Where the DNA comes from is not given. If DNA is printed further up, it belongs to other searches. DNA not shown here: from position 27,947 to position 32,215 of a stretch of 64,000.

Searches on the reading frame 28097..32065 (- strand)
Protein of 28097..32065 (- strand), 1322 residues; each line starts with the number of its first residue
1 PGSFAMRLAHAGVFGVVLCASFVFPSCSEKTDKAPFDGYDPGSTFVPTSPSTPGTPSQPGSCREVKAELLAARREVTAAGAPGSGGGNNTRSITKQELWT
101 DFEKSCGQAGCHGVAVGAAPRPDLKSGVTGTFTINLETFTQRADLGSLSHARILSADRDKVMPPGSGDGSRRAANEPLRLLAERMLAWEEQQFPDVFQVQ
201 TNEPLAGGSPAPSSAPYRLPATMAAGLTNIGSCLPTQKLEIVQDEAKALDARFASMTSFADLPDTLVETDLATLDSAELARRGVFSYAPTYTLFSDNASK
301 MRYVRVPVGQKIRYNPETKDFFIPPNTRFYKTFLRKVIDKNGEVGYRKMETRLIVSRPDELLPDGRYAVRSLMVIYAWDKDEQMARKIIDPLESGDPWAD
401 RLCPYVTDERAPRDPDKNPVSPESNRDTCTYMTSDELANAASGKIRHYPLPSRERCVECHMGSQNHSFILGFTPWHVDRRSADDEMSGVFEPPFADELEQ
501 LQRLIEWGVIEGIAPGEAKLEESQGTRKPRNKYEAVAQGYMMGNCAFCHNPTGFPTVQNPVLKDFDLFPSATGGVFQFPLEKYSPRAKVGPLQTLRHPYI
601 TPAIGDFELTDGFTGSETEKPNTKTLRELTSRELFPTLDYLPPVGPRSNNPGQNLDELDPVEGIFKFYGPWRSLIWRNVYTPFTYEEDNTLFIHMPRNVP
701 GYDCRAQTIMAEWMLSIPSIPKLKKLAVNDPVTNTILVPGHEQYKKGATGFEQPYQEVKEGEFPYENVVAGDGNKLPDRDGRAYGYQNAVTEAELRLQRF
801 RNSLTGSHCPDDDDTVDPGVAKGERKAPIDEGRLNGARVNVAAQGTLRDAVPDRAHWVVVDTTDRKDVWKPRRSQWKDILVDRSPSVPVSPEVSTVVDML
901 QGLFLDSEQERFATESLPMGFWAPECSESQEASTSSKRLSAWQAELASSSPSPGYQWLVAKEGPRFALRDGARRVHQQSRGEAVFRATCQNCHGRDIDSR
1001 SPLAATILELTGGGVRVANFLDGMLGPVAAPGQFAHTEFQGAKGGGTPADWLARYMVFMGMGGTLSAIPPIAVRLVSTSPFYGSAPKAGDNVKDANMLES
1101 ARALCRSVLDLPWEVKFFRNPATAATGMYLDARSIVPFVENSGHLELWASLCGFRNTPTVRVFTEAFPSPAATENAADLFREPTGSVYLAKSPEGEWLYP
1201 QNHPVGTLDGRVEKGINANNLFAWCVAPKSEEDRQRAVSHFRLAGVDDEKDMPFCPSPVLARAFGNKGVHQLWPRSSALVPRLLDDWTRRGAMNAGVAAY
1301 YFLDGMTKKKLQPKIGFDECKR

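Call 24: search_protein_families(library=pfam, proteins=[window:28097-32065:-], max_evalue=0.0001)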
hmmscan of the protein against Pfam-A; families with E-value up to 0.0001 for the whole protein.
window:28097-32065:- (1322 aa): 1 family
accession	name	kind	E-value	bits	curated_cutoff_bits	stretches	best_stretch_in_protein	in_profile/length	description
PF13442.11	Cytochrome_CBB3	-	2.8e-07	31.2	27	0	978-996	3-21/68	Cytochrome C oxidase, cbb3-type, subunit III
